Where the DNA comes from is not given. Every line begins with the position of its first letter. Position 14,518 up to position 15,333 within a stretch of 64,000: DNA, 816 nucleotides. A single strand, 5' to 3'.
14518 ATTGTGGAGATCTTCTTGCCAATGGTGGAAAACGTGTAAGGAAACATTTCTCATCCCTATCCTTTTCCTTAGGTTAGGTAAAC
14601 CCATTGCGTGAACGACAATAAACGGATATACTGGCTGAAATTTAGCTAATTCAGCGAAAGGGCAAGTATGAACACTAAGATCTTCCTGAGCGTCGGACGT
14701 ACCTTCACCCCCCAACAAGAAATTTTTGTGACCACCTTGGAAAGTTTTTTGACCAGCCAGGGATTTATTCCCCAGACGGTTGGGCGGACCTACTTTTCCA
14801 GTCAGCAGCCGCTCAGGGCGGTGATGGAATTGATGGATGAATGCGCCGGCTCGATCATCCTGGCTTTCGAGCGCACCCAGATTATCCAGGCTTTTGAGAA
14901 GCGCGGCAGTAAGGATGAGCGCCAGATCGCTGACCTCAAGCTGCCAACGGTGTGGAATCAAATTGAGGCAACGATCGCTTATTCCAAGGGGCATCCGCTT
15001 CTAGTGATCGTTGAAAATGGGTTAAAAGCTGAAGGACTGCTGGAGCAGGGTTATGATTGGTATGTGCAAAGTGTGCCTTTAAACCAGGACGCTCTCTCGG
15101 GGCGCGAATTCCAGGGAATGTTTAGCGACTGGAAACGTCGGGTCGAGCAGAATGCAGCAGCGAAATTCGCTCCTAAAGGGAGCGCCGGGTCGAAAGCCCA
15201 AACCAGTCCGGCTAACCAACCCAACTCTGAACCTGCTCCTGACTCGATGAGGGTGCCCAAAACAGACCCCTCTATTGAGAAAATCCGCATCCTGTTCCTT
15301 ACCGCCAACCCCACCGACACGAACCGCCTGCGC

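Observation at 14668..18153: Two-gene apoptosis-like module: TIR-like/CHAT protease plus NB-ARC-TPR STAND NTPase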

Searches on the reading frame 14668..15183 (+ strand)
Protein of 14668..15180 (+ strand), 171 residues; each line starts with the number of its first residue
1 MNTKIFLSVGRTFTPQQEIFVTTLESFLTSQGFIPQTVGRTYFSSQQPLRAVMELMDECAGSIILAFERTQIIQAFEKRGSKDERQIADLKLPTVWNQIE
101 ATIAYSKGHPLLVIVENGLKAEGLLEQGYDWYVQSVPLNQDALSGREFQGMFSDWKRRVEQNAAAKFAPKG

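Call 9: search_protein_families(library=pfam, proteins=[window:14668-15180:+], max_evalue=10)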
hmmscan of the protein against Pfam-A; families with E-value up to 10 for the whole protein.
seq(171 aa): 1 family
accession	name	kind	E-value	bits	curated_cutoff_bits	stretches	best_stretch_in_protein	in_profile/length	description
PF15247.11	SLBP_RNA_bind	-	0.12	12.9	27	1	137-160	43-66/70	Histone RNA hairpin-binding protein RNA-binding domain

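Call 22: search_solved_structures(query=A1, max_evalue=10, show_alignments=2)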
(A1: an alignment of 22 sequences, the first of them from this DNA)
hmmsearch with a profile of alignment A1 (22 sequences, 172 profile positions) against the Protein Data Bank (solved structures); distinct sequences matched with E-value up to 10: 3.
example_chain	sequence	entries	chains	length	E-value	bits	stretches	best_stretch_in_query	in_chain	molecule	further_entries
1ojx_A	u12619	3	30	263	1.1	12.3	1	10-52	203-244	FRUCTOSE-BISPHOSPHATE ALDOLASE CLASS I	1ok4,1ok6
1w8s_A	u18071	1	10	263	1.1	12.2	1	10-52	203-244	FRUCTOSE-BISPHOSPHATE ALDOLASE CLASS I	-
2yce_A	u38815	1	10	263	1.1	12.2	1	10-52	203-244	FRUCTOSE-BISPHOSPHATE ALDOLASE CLASS 1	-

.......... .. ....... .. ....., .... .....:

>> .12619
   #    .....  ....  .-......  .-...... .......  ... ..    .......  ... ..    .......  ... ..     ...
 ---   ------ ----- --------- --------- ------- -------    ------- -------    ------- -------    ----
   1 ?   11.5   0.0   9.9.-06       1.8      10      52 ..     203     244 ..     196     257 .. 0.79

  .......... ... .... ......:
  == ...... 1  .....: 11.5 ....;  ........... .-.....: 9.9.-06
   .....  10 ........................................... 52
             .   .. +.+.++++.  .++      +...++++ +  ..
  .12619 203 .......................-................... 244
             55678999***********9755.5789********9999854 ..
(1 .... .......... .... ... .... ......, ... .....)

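Call 27: predict_structure(alignment_id=A1)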
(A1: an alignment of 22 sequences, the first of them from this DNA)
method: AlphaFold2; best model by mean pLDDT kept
length: 172 residues; sequences in the alignment: 22
mean_pLDDT: 90.7   pTM: 0.86
mean pLDDT of the five models: 90.7, 90.4, 90.4, 87.4, 86.6
residues with pLDDT >= 90: 126; 70-90: 41; 50-70: 4; < 50: 1
segments of 3 or more residues with pLDDT < 50: none
pLDDT, mean of each block of 10 residues (from residue 1): 88 90 96 92 88 94 94 91 92 91 95 94 84 93 94 96 80 47
secondary structure, 60 per line:
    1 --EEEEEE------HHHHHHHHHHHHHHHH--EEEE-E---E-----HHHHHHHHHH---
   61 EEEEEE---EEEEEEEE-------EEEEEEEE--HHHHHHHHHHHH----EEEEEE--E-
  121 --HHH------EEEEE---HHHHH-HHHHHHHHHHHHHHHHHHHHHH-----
elements in order: E3-8 H15-30 E33-36 H48-57 E61-66 E70-77 E85-92 H95-106 E111-116 E132-136 H140-144 H146-167

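Call 29: fold_search(model_id=the predicted structure, library=pdb)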
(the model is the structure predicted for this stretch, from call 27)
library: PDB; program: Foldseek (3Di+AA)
matches with E <= 10: 1694; with E <= 0.001: 16
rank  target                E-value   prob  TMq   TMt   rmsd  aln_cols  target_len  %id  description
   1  4ohr                  1.2e-04  1.00  0.59  0.63   6.4       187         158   10  Crystal structure of MilB from Streptomyces rimofaciens (released 2014-06-25)
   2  2a0k_A                1.2e-04  1.00  0.49  0.52   7.5       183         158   12  Crystal structure of Nucleoside 2-deoxyribosyltransferase from Trypanosoma brucei at 1.8 A resolution (released 2005-07-26)
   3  4ohb                  2.1e-04  1.00  0.58  0.62   6.3       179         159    9  Crystal structure of MilB E103A in complex with 5-hydroxymethylcytidine 5'-monophosphate (hmCMP) from Streptomyces rimof (released 2014-06-25)
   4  7un8_A                2.3e-04  1.00  0.56  0.34   4.2       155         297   11  SfSTING with c-di-GMP single fiber (released 2022-07-27)
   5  7fcc                  3.0e-04  1.00  0.57  0.65   7.4       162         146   14  IL-1RAcPb TIR domain (released 2022-07-20)
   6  9lmq_A                3.2e-04  1.00  0.58  0.36   6.2       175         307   12  Cryo-EM structure of TIR-STING/c-di-GMP complex (released 2025-08-27)
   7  4jen_A                3.4e-04  1.00  0.51  0.70   5.6       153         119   13  Structure of Clostridium botulinum CMP N-glycosidase, BcmB (released 2013-09-11)
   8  8p2m_B                3.4e-04  1.00  0.47  0.15   7.6       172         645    9  C. elegans TIR-1 protein. (released 2023-09-06)
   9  6h0c                  4.7e-04  1.00  0.51  0.25   5.6       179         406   11  Flv1 flavodiiron core from Synechocystis sp. PCC6803 (released 2019-01-30)
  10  4jen_B                5.0e-04  1.00  0.49  0.65   5.9       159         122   12  Structure of Clostridium botulinum CMP N-glycosidase, BcmB (released 2013-09-11)
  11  8q6q_C                6.5e-04  1.00  0.44  0.45   7.5       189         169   12  Structure of human immunity related GTPase Q in complex with GABARAPL2. (released 2024-08-28)
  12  7un8_E                7.4e-04  1.00  0.56  0.34   4.5       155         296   11  SfSTING with c-di-GMP single fiber (released 2022-07-27)
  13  4jen_C                7.4e-04  1.00  0.48  0.70   5.7       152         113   13  Structure of Clostridium botulinum CMP N-glycosidase, BcmB (released 2013-09-11)
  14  9i9q_A                8.4e-04  1.00  0.49  0.61   5.4       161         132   10  Crystal structure of DNPH1 bound by compound 2. (released 2025-11-12)
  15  9ia6_C                9.0e-04  1.00  0.49  0.63   4.9       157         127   12  Crystal structure of DNPH1 bound by compound 3. (released 2025-11-12)
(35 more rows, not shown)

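Call 36: find_related_loci(query=A1, collection=genome_contigs, flank=8000)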
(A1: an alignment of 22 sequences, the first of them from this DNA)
Query A1 (172 aa) in genome_contigs; peptide patterns used: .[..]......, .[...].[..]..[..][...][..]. (x = any residue, [..] = any of these).
100 stretches matched a pattern; 79 encode a relative of the query (tblastn E <= 1e-3); 79 distinct loci.
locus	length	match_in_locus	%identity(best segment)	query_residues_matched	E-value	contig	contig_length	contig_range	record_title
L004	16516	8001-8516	91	1-172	1e-107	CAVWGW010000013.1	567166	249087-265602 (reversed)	MAG: uncultured Chloroflexia bacterium isolate MFD04716.bin.3.335 genome assembly, contig: contig_4411, whole genome sho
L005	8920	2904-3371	67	4-159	7e-70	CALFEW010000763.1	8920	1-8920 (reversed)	MAG TPA_asm: uncultured Chloroflexi bacterium isolate SRR5576001_bin.34_CONCOCT_v1.1_MAG genome assembly, contig: ERZ795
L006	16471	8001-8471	62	3-159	2e-66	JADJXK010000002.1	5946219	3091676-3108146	MAG: Candidatus Leptofilum proximum isolate Kalu_MAXAC.106v2 tig00100734-10-59431720, whole genome shotgun sequence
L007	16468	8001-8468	62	4-159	4e-66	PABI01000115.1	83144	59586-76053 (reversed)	MAG: Anaerolineaceae bacterium isolate NAT123 MHASMcontig_938664, whole genome shotgun sequence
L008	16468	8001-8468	63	4-159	4e-66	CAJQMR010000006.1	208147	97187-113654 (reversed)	MAG: uncultured Anaerolineae bacterium isolate 10_20180412_Bin_Bin_103_1 genome assembly, contig: c_000003158072, whole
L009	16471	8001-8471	62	3-159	4e-66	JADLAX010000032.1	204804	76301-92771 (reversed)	MAG: Anaerolineae bacterium isolate SJ142 c_000000466407, whole genome shotgun sequence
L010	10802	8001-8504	59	4-171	8e-66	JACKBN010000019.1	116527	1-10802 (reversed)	MAG: Ardenticatenaceae bacterium isolate HK-STAS-CHLO-22 HK-STAS-CHLO-22_19, whole genome shotgun sequence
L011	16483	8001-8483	60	1-161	6e-65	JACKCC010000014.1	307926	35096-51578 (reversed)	MAG: Ardenticatenaceae bacterium isolate HK-STAS-CHLO-37 HK-STAS-CHLO-37_14, whole genome shotgun sequence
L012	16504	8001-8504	58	3-170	9e-65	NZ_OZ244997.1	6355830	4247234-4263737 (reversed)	MAG: Candidatus Leptofilum sp. isolate 8ea8b48c-f0bb-4fcd-991e-c07bf3e70e57 chromosome 1, complete sequence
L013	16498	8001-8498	56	1-166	7e-65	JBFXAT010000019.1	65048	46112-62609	MAG: Vicinamibacterales bacterium isolate CA_2019_TPBS_29 NODE_3131_length_65048_cov_5.048659_TPBS, whole genome shotgun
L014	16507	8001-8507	59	1-169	3e-64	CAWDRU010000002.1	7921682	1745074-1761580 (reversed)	MAG: Blastocatellia bacterium isolate MFD04935.bin.1.50 genome assembly, contig: contig_540, whole genome shotgun sequen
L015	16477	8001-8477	62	2-160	3e-64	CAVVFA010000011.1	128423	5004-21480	MAG: uncultured Chloroflexia bacterium isolate MFD04716.bin.2.33 genome assembly, contig: contig_15793, whole genome sho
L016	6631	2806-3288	60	1-161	1e-64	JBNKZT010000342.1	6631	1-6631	MAG: Candidatus Promineifilaceae bacterium isolate D1.bin.20.strict NODE_342_length_6631_cov_3.472994, whole genome shot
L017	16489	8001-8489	60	4-166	5e-64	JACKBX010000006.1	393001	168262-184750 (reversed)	MAG: Ardenticatenaceae bacterium isolate HK-STAS-CHLO-32 HK-STAS-CHLO-32_6, whole genome shotgun sequence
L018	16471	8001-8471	60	3-159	8e-64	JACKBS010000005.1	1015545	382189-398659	MAG: Ardenticatenaceae bacterium isolate HK-STAS-CHLO-27 HK-STAS-CHLO-27_5, whole genome shotgun sequence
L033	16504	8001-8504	49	4-170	7e-56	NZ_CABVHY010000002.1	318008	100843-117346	Pseudomonas fluorescens isolate PS723, whole genome shotgun sequence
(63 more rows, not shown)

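Call 41: search_protein_representatives(alignment_id=A1)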
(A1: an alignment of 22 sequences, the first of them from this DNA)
Query: 22 sequences, 172 profile positions. Proteins with E-value up to 0.001 (for the whole library): 1253; up to 1e-10: 824; up to 1e-30: 228. The best 150 are listed.
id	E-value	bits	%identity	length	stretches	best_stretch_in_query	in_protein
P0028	2.3e-78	278.1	-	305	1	1-169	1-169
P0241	8.1e-76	269.8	-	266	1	4-170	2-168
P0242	1.9e-72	258.9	-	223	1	1-169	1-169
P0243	4.2e-71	254.5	-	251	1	1-166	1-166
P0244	5.3e-71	254.2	-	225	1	1-166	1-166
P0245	5.7e-71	254.1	-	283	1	1-168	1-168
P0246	2.4e-69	248.8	-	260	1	3-165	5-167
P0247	3.6e-69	248.2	-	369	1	4-169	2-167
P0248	1.5e-68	246.2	-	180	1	3-167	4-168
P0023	2.4e-68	245.5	-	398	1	2-168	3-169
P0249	8.4e-68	243.8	-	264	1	3-165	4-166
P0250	9.6e-68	243.6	-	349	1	3-170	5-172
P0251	2.6e-67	242.2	-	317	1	3-169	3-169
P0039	4.2e-66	238.2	-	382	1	2-167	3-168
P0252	5.4e-66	237.9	-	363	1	5-169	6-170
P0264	8.0e-63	227.5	-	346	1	1-166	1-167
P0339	2.3e-45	170.7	-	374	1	2-167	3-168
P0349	7.3e-44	165.8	-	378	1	3-162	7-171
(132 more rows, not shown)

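Call 43: search_protein_families(library=pfam, proteins=[L006:7992-8774:+, L013:7941-8792:+, L011:7986-8801:+, P0241, P0245, P0247, P0339, P0349, P0264, L033:7989-8636:+], max_evalue=0.1)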
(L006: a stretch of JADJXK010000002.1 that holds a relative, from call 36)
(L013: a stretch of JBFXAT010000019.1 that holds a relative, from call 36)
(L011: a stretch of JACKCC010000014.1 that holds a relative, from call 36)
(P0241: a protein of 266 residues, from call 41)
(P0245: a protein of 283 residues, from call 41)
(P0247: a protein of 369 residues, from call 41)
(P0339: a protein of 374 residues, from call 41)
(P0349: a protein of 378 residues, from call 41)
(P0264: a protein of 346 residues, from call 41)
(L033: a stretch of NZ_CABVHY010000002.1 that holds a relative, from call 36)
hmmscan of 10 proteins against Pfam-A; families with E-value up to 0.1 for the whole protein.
L006:7992-8774:+ (260 aa): 2 families
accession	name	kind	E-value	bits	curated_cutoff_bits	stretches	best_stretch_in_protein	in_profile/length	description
PF19960.5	EAD7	-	1.6e-15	57.1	32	1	191-252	1-62/62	Effector-associated domain 7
PF17207.9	MCM_OB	-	0.042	14.1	24.8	1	163-204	74-115/126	MCM OB domain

L013:7941-8792:+ (283 aa): 2 families
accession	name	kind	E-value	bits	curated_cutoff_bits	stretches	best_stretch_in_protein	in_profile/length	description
PF19960.5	EAD7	-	2.1e-20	72.7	32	1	216-277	1-62/62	Effector-associated domain 7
PF19968.4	VMAP-M7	-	0.032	14.8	27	1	34-96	51-118/160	vWA-MoxR associated protein middle region (VMAP-M) 7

L011:7986-8801:+ (271 aa): 2 families
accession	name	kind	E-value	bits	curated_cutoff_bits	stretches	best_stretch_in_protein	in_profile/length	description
PF19960.5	EAD7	-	5.4e-20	71.4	32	1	205-266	1-62/62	Effector-associated domain 7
PF19955.5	EAD1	-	0.0012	19.7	24.2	1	203-267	9-78/90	Effector-associated domain 1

P0241 (266 aa): 1 family
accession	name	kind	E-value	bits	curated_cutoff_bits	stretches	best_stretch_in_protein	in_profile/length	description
PF19955.5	EAD1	-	1.4e-15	57.9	24.2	1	186-265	7-88/90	Effector-associated domain 1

P0245 (283 aa): 2 families
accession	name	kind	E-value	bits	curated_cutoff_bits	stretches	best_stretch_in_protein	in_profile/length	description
PF20689.3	bDLD1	-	5.3e-11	43.2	25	1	181-270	6-95/105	Bacterial Death-like domain 1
PF19961.5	EAD8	-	0.037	15.1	27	1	216-273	37-93/96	Effector-associated domain 8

P0247 (369 aa): 0 families

P0339 (374 aa): 1 family
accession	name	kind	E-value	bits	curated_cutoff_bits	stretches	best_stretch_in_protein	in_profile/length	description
PF03944.20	Endotoxin_C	-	4.2e-05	24.4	21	1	249-342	9-110/142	delta endotoxin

P0349 (378 aa): 0 families

P0264 (346 aa): 0 families

L033:7989-8636:+ (215 aa): 0 families

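Call 87: find_encoding_contigs(protein=P0410, flank=5000, max_places=3)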
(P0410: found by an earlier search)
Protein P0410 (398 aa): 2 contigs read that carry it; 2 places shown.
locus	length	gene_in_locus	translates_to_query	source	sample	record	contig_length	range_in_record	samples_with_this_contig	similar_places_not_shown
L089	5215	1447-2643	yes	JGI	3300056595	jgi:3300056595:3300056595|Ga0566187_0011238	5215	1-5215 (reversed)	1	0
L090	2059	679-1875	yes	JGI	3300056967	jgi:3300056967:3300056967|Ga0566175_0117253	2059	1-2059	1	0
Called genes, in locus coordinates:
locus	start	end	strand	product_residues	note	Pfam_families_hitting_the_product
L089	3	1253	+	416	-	?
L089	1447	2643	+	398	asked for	PF12770:CHAT (weak)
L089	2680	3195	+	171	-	PF21805:Imm5_like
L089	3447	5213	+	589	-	?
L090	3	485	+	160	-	?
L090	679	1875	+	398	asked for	PF12770:CHAT (weak)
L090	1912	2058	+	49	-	?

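Call 103: find_related_loci(query=A1, collection=viral_contigs, flank=5000)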
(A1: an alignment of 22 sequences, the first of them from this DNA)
Query A1 (172 aa) in viral_contigs; peptide patterns used: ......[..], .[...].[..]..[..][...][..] (x = any residue, [..] = any of these).
41 stretches matched a pattern; 2 encode a relative of the query (tblastn E <= 1e-3); 2 distinct loci.
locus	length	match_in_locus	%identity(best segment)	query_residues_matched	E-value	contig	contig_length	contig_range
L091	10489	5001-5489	53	4-166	2e-58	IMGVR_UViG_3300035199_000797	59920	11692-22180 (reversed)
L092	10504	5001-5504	50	4-171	2e-55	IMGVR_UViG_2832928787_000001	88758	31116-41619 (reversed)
